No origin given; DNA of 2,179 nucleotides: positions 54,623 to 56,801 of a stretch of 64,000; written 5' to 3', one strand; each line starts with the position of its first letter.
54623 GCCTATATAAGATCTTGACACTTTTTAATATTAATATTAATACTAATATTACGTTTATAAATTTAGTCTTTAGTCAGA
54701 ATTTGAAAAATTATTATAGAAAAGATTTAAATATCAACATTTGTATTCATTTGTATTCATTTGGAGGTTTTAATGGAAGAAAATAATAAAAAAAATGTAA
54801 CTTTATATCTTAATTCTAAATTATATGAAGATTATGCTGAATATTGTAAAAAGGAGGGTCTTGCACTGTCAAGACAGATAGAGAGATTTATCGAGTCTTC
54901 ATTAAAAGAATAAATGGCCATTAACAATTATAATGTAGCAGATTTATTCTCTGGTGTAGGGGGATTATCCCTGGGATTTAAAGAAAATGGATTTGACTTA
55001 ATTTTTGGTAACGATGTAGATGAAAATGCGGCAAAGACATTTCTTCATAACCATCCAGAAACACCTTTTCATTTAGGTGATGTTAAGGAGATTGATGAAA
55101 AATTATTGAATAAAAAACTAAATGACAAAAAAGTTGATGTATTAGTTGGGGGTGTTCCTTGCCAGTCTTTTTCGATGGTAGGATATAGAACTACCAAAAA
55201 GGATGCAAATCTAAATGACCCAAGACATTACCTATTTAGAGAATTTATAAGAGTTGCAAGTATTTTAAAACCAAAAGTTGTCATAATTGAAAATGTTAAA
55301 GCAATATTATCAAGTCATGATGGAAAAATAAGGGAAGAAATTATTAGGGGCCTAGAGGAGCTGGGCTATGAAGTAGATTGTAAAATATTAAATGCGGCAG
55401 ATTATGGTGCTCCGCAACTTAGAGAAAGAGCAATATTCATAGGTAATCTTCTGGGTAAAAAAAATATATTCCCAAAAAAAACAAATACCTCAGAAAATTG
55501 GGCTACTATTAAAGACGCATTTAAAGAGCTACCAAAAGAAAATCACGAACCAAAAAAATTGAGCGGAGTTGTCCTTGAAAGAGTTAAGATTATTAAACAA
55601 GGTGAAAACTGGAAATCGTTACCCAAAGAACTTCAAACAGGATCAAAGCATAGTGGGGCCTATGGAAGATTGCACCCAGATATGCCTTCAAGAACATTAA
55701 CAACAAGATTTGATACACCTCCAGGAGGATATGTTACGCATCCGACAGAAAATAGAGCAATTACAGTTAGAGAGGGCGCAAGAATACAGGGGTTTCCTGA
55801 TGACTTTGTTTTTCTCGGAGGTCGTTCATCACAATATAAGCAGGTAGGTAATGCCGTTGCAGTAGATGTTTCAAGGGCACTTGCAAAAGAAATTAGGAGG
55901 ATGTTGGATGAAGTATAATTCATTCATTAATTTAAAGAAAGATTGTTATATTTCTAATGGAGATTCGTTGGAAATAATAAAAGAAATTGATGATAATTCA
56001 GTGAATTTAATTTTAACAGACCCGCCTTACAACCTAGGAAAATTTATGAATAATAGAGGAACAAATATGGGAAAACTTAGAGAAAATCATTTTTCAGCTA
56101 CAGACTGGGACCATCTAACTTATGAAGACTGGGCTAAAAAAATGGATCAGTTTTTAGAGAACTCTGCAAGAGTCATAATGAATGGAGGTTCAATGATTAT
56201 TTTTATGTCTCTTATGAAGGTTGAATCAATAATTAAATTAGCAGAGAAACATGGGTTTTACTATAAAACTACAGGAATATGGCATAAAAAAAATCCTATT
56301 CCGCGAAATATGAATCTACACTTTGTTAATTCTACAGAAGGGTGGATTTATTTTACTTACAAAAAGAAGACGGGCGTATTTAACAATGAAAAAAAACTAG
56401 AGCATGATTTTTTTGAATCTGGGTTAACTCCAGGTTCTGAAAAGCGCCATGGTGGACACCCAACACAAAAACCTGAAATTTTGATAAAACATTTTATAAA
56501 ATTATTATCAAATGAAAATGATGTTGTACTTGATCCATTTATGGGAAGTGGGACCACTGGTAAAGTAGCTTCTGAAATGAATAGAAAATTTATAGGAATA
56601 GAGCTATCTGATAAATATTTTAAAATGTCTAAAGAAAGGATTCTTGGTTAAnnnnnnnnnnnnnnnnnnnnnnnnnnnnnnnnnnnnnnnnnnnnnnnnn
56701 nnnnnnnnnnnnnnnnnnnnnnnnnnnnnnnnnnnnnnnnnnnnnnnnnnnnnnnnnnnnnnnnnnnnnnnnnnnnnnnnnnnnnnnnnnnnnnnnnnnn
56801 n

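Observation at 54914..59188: Hybrid R-M system: m5C MTase and amino-MTase facing a nuclease-helicase-recognition-domain fusion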

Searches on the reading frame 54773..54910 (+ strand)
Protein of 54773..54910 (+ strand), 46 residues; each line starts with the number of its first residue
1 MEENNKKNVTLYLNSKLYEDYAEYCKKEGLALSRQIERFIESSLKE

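Call 42: search_protein_families(library=pfam, proteins=[window:54773-54910:+], max_evalue=0.05)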
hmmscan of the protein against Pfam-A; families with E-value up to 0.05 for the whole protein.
window:54773-54910:+ (46 aa): 3 families
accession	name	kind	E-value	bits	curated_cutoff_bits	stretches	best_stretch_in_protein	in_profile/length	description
PF10723.15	RepB-RCR_reg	-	0.00014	22.2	21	1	6-44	39-77/81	Replication regulatory protein RepB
PF07878.17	RHH_5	-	0.00071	19.7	26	1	9-45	4-40/43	CopG-like RHH_1 or ribbon-helix-helix domain, RHH_5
PF19891.5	DUF6364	-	0.0051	17.7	27.3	1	6-42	2-38/70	Family of unknown function (DUF6364)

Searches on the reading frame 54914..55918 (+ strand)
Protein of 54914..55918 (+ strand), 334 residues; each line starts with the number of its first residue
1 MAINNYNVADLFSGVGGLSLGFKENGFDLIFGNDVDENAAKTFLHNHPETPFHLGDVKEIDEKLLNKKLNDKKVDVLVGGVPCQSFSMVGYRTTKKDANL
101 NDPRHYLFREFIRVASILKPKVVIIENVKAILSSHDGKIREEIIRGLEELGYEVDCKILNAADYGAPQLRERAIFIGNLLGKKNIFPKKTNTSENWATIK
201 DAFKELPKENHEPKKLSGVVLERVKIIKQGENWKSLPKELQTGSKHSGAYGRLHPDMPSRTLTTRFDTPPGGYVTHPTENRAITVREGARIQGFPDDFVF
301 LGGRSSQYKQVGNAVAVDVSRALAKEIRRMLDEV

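Call 3: search_protein_families(library=pfam, proteins=[window:54914-55918:+], max_evalue=0.01)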
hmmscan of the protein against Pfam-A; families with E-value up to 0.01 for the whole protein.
window:54914-55918:+ (334 aa): 1 family
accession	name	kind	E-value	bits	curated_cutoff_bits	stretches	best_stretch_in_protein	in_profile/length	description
PF00145.23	DNA_methylase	-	6.3e-78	262.9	22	1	6-328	1-323/324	C-5 cytosine-specific DNA methylase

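Call 4: search_protein_families(library=padloc, proteins=[window:54914-55918:+], max_evalue=0.01)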
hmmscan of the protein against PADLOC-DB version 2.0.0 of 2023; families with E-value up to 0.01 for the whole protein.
window:54914-55918:+ (334 aa): 64 families (the best 25 are shown)
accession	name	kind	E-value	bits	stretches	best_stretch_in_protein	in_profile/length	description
PDLC03378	MTase_II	-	1.1e-104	348.5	1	5-333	2-332/344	Type II methyltransferase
PDLC03234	MTase_II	-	1.3e-97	325.5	2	5-210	4-206/375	Type II methyltransferase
PDLC00033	DruM2|DruM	-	2.8e-88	294.7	1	5-332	21-365/368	DNA cytosine methylase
PDLC03326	MTase_II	-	7.4e-88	293.5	2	9-212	8-220/412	Type II methyltransferase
PDLC03272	MTase_II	-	7.3e-77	257.2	1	4-333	73-392/407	Type II methyltransferase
PDLC03237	MTase_II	-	1.8e-70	236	2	8-178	796-968/1036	Type II methyltransferase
PDLC00026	DruM2|DruM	-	6.6e-64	214.6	1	6-333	5-320/336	DNA cytosine methylase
PDLC02649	DrmMII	-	2.2e-63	212.7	3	57-208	101-249/422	DrmMII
PDLC03279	MTase_II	-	3.5e-60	201.9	2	5-178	2-172/587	Type II methyltransferase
PDLC02656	DrmMII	-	1.9e-55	186.6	2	4-209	3-235/491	DrmMII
PDLC02650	DrmMII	-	2.1e-55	186.4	2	141-329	205-416/435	DrmMII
PDLC00027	DruM2|DruM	-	7e-55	184.8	2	5-194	11-189/361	DNA cytosine methylase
PDLC03307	MTase_II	-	6e-53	178.4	2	146-333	157-371/382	Type II methyltransferase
PDLC03225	MTase_II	-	4e-51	172.4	3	5-134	7-142/615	Type II methyltransferase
PDLC00031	DruM2|DruM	-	1.3e-50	170.5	2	4-193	10-188/361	DNA cytosine methylase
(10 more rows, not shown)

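Call 5: search_protein_families(library=ncbifam, proteins=[window:54914-55918:+], max_evalue=0.01)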
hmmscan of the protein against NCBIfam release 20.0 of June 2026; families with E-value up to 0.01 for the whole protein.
window:54914-55918:+ (334 aa): 2 families
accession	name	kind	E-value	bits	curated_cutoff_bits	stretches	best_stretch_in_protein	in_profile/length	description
TIGR00675.1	dcm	superfamily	1.8e-65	221.8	100.65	1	8-327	1-329/329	DNA (cytosine-5-)-methyltransferase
NF007772.0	PRK10458.1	subfamily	3.4e-21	75.3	710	1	5-177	88-285/472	DNA cytosine methylase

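Call 47: search_solved_structures(query=window:54914-55915:+, max_evalue=1e-10)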
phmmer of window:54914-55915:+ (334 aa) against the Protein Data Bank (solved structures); distinct sequences matched with E-value up to 1e-10: 45.
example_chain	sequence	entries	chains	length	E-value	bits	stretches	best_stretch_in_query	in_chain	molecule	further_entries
1dct_A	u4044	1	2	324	2.2e-37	132.1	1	7-178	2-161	PROTEIN (MODIFICATION METHYLASE HAEIII)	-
3ubt_Y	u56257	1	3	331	2.8e-36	128.5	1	7-178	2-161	Modification methylase HaeIII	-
3g7u_A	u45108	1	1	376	3.4e-33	118.4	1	6-182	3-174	Cytosine-specific methyltransferase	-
1svu_A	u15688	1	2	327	4.3e-33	118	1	8-327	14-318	Modification methylase HhaI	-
10mh_A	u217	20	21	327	9.9e-33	116.8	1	8-327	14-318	PROTEIN (CYTOSINE-SPECIFIC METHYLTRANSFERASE HHAI) | HaeIII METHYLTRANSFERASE | Modification methylase HhaI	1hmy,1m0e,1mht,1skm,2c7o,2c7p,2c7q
2uyh_A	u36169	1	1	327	1.2e-32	116.5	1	8-327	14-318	MODIFICATION METHYLASE HHAI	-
2i9k_A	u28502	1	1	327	1.3e-32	116.4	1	8-327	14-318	Modification methylase HhaI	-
2zcj_A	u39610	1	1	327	2.6e-32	115.5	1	8-327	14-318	Modification methylase HhaI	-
1fjx_A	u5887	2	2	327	3.3e-32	115.1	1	8-327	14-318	HHAI DNA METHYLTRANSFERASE | MODIFICATION METHYLASE HHAI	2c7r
2uz4_A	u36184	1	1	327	4.4e-32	114.7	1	8-327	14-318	MODIFICATION METHYLASE HHAI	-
2z6q_A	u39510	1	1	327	4.8e-32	114.6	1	8-327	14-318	Modification methylase HhaI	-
2uyc_A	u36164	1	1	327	4.9e-32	114.6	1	8-327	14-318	MODIFICATION METHYLASE HHAI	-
2z6u_A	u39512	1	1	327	6.8e-32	114.1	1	8-327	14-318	Modification methylase HhaI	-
2z6a_A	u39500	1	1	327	1.8e-31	112.7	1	8-327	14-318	Modification methylase HhaI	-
8yf3_A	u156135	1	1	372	5.2e-31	111.2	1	6-329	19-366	Cytosine-specific methyltransferase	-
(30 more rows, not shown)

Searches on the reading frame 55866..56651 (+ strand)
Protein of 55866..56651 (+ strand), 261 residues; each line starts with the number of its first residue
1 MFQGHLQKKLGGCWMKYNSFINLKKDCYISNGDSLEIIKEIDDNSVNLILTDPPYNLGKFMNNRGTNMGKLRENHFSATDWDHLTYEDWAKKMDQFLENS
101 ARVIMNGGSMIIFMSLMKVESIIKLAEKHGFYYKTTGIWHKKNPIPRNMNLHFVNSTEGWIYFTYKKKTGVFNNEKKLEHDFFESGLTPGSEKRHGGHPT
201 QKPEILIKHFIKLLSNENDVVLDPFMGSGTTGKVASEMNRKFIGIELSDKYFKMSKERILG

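Call 3: search_protein_families(library=pfam, proteins=[window:55866-56651:+], max_evalue=0.01)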
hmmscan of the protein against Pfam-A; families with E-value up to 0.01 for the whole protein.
window:55866-56651:+ (261 aa): 3 families
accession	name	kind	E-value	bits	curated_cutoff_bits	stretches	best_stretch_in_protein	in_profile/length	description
PF01555.25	N6_N4_Mtase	-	2.5e-45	155.6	26.7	1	46-257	1-221/221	DNA methylase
PF02384.22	N6_Mtase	-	0.00086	19.2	20.4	0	25-99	105-175/311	N-6 DNA Methylase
PF02086.21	MethyltransfD12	-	0.008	16.4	22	0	31-69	162-200/253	D12 class N6 adenine-specific DNA methyltransferase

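Call 4: search_protein_families(library=padloc, proteins=[window:55866-56651:+], max_evalue=0.01)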
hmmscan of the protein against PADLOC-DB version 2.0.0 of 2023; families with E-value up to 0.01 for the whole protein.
window:55866-56651:+ (261 aa): 82 families (the best 25 are shown)
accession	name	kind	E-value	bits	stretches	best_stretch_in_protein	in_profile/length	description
PDLC03371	MTase_II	-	4.9e-60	201.3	1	25-259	9-252/260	Type II methyltransferase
PDLC03216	MTase_II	-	4e-40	135.9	1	28-259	13-255/364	Type II methyltransferase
PDLC03279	MTase_II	-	3.7e-38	129.2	1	22-259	352-584/587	Type II methyltransferase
PDLC03299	MTase_II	-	8.9e-38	128.4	2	165-259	163-257/296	Type II methyltransferase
PDLC03353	MTase_II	-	3.1e-36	123.3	1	31-259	14-250/260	Type II methyltransferase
PDLC03738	oMTase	-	6.4e-33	112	1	29-259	23-265/376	orphan methyltransferase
PDLC03387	MTase_II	-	3.4e-32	109.8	2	123-260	133-276/289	Type II methyltransferase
PDLC03350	MTase_II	-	1e-27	95.4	2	190-259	225-295/312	Type II methyltransferase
PDLC03265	MTase_II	-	9e-25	85.8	2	193-258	262-327/333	Type II methyltransferase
PDLC03339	MTase_II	-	1e-24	85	2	187-259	200-271/399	Type II methyltransferase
PDLC03260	MTase_II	-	8.8e-23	78.8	2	125-258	166-306/349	Type II methyltransferase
PDLC03320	MTase_II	-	2e-22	77.7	2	195-259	210-274/289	Type II methyltransferase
PDLC03305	MTase_II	-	2.3e-22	77.9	1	15-258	1-241/513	Type II methyltransferase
PDLC03228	MTase_II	-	3.4e-22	77.4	2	192-259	140-205/227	Type II methyltransferase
PDLC03300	MTase_II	-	2e-21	74.3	2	174-258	191-275/302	Type II methyltransferase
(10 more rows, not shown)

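Call 5: search_protein_families(library=ncbifam, proteins=[window:55866-56651:+], max_evalue=0.01)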
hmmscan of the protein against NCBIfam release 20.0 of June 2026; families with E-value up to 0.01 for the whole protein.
window:55866-56651:+ (261 aa): 7 families
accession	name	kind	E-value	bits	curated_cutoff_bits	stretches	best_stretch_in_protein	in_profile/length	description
NF050803.1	DnaMtaseCcrMCaul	equivalog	2.1e-34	119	830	1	29-259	6-247/350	adenine-specific DNA-methyltransferase CcrM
NF008572.0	PRK11524.1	equivalog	1.4e-32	113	292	2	196-259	193-256/294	adenine-specific DNA-methyltransferase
NF010253.0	PRK13699.1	subfamily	2.5e-19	69.9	244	1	31-259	6-205/226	DNA methyltransferase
NF011529.0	PRK14968.1-3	equivalog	0.0009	18.7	162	0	91-136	133-179/198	putative methyltransferase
NF011527.0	PRK14968.1-1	equivalog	0.0014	18.4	242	1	88-133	125-171/192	putative methyltransferase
TIGR01177.1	TIGR01177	hypoth_equivalog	0.0023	17.3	316.55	0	216-246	181-211/330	TIGR01177 family methyltransferase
NF040721.1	Trm14_Arch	equivalog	0.0058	15.8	280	0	7-57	254-301/370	tRNA (guanine(6)-N2)-methyltransferase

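Call 48: search_solved_structures(query=window:55908-56648:+, max_evalue=0.00001)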
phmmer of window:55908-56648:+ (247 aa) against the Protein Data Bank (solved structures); distinct sequences matched with E-value up to 0.00001: 12.
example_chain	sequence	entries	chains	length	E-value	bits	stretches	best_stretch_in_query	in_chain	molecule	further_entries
5hfj_A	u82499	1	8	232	1e-35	126.8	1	15-245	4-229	Adenine specific DNA methyltransferase (DpnA)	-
5hek_A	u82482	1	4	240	1.1e-35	126.6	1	15-245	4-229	Adenine specific DNA methyltransferase (DpnA)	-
6pbd_A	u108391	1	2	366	2.2e-25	92.9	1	15-245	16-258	Modification methylase CcrMI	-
8s9n_A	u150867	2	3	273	2.5e-17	66.5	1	19-245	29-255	DNA cytosine-N4 methyltransferase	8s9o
8s9m_A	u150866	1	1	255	2.6e-17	66.5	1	19-245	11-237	DNA cytosine-N4 methyltransferase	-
1g60_A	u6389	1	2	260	6.5e-14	55.3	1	184-240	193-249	Adenine-specific Methyltransferase MboIIA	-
9c3u_A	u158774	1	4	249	1.7e-13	54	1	182-245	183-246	Methyltransferase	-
8urk_A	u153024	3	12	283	2.4e-13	53.5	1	182-245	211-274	Methyltransferase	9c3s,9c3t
1boo_A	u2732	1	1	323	5.1e-13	52.4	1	183-245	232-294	PROTEIN (N-4 CYTOSINE-SPECIFIC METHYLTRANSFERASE PVU II)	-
1nw8_A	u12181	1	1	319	8.6e-13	51.6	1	176-232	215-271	MODIFICATION METHYLASE RSRI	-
1eg2_A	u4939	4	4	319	9.4e-13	51.5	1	176-232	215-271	MODIFICATION METHYLASE RSRI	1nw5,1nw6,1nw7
2zie_A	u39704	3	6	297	6.3e-12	48.8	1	175-245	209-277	Putative modification methylase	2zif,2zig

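Call 49: search_solved_structures(query=window:55908-56648:+, max_evalue=1e-20, show_alignments=2)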
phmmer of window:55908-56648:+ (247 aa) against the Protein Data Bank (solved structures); distinct sequences matched with E-value up to 1e-20: 3.
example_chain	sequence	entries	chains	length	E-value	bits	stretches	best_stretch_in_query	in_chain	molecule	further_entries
5hfj_A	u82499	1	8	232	1e-35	126.8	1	15-245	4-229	Adenine specific DNA methyltransferase (DpnA)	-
5hek_A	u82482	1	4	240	1.1e-35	126.6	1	15-245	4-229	Adenine specific DNA methyltransferase (DpnA)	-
6pbd_A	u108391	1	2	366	2.2e-25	92.9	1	15-245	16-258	Modification methylase CcrMI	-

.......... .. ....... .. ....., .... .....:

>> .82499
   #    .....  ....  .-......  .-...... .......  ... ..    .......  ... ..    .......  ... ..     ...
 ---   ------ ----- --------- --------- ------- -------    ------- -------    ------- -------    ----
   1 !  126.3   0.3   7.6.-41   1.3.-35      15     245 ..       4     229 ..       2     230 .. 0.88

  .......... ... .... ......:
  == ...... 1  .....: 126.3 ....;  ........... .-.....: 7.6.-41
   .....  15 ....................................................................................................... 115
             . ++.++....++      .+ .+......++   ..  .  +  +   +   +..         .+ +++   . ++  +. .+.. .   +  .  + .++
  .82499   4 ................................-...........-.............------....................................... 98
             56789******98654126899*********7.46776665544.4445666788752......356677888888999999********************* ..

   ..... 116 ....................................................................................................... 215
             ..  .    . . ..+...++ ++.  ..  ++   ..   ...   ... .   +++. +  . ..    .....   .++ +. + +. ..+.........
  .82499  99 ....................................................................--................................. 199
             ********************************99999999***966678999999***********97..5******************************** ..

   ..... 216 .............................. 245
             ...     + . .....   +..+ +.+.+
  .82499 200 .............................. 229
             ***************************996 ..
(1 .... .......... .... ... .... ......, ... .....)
